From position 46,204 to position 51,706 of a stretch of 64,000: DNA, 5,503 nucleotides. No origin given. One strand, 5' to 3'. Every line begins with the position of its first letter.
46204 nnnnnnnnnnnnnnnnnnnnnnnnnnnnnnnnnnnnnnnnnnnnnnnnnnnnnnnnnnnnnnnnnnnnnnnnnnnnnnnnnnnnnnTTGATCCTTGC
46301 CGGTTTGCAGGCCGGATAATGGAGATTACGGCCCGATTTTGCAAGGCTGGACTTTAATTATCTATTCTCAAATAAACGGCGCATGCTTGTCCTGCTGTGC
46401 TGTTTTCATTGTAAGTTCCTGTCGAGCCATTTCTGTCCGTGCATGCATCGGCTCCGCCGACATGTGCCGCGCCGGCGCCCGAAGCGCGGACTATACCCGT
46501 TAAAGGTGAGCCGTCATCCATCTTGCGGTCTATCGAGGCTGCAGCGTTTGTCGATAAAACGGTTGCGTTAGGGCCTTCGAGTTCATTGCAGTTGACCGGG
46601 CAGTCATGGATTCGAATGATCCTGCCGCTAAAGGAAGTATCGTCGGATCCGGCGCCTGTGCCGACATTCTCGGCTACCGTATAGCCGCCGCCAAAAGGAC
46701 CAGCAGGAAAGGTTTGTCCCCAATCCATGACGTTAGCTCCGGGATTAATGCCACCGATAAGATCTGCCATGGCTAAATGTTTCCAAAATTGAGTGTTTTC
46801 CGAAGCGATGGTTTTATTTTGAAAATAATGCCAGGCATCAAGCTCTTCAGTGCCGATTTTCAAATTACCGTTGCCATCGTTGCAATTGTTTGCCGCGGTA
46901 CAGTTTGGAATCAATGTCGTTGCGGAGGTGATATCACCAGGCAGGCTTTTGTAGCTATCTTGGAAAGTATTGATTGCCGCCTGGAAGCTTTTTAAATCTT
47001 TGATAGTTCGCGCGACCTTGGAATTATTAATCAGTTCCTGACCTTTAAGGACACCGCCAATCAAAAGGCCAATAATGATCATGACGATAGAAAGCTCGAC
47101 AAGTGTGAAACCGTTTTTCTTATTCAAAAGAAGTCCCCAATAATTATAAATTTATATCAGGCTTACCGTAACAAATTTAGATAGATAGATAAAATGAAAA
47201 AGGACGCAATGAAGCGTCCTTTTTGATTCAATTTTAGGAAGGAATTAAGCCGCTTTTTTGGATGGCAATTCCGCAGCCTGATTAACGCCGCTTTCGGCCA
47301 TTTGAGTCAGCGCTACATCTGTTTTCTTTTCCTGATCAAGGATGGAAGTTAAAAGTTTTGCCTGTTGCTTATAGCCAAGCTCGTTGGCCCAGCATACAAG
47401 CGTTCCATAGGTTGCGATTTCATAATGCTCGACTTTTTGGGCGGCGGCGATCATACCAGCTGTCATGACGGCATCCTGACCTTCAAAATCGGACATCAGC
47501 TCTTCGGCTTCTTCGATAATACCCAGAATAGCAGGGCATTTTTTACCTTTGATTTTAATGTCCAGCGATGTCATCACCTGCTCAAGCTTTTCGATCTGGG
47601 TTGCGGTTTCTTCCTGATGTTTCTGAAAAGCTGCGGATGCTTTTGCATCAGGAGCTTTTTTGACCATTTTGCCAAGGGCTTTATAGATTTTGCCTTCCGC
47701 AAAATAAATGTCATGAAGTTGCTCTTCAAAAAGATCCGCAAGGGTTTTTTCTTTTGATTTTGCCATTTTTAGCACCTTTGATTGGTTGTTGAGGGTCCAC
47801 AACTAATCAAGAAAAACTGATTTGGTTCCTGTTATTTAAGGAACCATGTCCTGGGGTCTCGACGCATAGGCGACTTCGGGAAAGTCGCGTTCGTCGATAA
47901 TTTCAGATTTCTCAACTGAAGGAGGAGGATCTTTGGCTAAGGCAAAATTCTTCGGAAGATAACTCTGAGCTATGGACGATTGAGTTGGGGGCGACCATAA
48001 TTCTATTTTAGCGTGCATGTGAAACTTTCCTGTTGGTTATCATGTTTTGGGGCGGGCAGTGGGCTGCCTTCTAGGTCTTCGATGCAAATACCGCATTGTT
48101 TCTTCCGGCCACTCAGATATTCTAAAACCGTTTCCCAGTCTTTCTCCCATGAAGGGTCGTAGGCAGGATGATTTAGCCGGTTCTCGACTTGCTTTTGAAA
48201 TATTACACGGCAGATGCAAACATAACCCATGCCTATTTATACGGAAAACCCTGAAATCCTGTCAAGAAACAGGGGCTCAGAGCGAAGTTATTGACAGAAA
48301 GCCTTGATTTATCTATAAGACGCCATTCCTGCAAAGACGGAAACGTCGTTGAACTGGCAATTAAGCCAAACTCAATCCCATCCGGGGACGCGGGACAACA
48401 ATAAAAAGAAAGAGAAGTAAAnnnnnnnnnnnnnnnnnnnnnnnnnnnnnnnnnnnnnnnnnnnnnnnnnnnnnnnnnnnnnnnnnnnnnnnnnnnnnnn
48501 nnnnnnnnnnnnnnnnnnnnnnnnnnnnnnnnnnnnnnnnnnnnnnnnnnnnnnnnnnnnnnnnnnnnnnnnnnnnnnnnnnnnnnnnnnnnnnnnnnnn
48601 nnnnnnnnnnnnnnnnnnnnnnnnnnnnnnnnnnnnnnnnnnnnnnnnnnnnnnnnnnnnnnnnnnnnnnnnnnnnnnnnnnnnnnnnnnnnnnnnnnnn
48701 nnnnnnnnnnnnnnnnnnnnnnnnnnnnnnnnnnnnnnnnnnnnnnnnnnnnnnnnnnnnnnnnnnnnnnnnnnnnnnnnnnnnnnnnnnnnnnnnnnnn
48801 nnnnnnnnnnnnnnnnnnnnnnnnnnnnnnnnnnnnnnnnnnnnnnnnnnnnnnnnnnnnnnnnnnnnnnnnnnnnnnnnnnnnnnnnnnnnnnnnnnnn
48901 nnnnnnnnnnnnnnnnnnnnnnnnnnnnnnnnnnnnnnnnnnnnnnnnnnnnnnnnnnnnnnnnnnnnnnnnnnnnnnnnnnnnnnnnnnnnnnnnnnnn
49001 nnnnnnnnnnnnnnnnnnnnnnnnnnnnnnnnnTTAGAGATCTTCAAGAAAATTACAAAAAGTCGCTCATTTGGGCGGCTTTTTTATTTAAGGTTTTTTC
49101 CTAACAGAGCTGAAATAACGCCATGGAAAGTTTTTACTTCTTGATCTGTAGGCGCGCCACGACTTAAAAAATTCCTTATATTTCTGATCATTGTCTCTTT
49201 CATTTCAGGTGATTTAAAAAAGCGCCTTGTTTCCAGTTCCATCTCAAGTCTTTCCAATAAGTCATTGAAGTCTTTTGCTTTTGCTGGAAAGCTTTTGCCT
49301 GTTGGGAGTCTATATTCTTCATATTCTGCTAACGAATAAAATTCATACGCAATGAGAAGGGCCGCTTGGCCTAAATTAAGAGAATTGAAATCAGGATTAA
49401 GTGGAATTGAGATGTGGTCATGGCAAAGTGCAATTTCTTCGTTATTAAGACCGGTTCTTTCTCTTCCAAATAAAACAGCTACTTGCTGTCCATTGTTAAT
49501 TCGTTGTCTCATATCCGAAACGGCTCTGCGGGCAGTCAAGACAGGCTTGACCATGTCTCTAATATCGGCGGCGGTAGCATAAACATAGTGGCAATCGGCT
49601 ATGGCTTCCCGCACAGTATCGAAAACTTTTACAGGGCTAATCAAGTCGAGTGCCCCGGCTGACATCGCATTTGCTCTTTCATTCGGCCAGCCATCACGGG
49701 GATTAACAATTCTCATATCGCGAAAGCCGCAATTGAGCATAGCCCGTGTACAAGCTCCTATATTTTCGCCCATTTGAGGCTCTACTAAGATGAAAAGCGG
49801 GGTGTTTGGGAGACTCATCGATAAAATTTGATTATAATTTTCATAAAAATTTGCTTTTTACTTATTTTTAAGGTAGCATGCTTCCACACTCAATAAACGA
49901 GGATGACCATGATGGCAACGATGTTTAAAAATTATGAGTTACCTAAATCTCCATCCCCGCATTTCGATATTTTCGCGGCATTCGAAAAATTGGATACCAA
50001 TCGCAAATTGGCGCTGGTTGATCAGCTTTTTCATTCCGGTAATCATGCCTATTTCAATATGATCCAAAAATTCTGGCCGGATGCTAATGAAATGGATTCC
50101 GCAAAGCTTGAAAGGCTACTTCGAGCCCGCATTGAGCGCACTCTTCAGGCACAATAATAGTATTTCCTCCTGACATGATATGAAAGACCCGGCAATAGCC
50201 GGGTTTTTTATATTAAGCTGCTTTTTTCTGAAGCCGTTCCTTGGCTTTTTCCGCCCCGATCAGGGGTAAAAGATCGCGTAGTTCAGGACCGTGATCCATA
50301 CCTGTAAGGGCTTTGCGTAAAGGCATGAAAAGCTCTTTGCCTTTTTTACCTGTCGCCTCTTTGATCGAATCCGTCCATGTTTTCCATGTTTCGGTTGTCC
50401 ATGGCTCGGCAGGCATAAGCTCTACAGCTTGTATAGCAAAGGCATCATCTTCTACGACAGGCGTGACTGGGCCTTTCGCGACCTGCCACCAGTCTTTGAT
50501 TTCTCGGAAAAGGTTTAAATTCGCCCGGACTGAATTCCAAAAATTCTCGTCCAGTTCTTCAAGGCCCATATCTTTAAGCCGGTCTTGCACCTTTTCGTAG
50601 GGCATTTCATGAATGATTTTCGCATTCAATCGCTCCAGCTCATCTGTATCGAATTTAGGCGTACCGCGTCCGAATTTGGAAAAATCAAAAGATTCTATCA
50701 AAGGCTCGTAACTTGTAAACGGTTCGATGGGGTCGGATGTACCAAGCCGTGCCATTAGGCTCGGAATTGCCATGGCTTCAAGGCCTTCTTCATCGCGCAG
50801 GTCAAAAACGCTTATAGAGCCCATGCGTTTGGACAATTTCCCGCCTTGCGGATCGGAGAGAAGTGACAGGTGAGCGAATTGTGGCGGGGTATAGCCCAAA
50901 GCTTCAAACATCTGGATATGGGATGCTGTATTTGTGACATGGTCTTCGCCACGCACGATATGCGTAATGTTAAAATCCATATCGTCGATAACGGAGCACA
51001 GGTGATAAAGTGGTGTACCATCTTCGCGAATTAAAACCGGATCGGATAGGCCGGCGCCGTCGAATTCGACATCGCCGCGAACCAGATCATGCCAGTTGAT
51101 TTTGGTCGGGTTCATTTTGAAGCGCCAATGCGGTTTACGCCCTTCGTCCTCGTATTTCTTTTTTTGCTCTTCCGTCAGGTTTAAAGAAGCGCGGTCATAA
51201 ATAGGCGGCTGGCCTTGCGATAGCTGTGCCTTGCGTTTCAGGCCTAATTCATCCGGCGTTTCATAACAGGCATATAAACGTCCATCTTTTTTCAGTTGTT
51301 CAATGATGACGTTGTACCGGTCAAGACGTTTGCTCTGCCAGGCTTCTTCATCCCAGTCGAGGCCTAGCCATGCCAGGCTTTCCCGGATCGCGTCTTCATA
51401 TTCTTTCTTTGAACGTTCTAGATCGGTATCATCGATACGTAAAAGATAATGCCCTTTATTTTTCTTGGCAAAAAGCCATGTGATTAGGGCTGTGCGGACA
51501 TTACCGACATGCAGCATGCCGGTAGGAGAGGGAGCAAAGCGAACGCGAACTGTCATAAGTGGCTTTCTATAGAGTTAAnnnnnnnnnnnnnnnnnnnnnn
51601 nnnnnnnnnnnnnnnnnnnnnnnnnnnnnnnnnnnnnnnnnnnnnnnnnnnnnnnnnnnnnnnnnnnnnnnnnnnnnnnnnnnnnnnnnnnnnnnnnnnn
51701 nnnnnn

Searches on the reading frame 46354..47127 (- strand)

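Call 11: search_protein_families(library=pfam, proteins=[window:46354-47127:-], max_evalue=0.001)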
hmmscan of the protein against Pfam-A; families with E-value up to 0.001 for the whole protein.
window:46354-47127:- (257 aa): 1 family
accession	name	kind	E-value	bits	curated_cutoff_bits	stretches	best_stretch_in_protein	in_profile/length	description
PF07963.17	N_methyl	-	1.7e-07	30.9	21.2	1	1-27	1-27/27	Prokaryotic N-terminal methylation motif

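Call 78: search_protein_families(library=ncbifam, proteins=[window:46354-47127:-], max_evalue=0.001)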
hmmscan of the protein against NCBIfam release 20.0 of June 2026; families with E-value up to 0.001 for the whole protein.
window:46354-47127:- (257 aa): 4 families
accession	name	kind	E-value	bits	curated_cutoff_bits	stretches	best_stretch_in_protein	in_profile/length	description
TIGR02532.1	IV_pilin_GFxxxE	domain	4.6e-06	26.2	16.3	1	5-26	2-23/24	prepilin-type N-terminal cleavage/methylation domain-containing protein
TIGR01708.2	typeII_sec_gspH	equivalog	6.8e-06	26.2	80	1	5-57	2-52/169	type II secretion system minor pseudopilin GspH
TIGR01710.1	typeII_sec_gspG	equivalog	9e-06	25.8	88.85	1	6-72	2-69/134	type II secretion system major pseudopilin GspG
NF041775.1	typeIV_PilA_Myxo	equivalog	0.00063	19.8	400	0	3-62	9-72/214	type IV pilin protein PilA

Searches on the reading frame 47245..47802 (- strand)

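Call 44: search_protein_families(library=pfam, proteins=[window:47245-47802:-], max_evalue=0.001)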
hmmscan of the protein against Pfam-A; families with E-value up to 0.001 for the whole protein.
window:47245-47802:- (185 aa): 1 family
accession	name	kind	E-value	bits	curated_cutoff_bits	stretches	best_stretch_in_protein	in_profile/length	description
PF05974.18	DUF892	-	2.1e-51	174.6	23.7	1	20-177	1-158/159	Domain of unknown function (DUF892)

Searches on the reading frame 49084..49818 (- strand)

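Call 11: search_protein_families(library=pfam, proteins=[window:49084-49818:-], max_evalue=0.001)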
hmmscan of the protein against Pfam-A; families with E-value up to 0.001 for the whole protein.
window:49084-49818:- (244 aa): 1 family
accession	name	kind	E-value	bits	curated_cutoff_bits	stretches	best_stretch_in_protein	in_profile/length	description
PF00588.24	SpoU_methylase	-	4.1e-26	92.2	29.7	1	9-158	4-142/142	SpoU rRNA Methylase family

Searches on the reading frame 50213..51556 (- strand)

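Call 11: search_protein_families(library=pfam, proteins=[window:50213-51556:-], max_evalue=0.001)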
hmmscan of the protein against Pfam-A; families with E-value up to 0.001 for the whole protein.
window:50213-51556:- (447 aa): 2 families
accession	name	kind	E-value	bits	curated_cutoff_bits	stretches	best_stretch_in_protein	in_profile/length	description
PF00749.27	tRNA-synt_1c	-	1.2e-80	271.3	23.4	1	3-308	2-313/314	tRNA synthetases class I (E and Q), catalytic domain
PF19269.4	Anticodon_2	-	7.3e-11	43.1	23.6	1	383-444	78-139/141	Anticodon binding domain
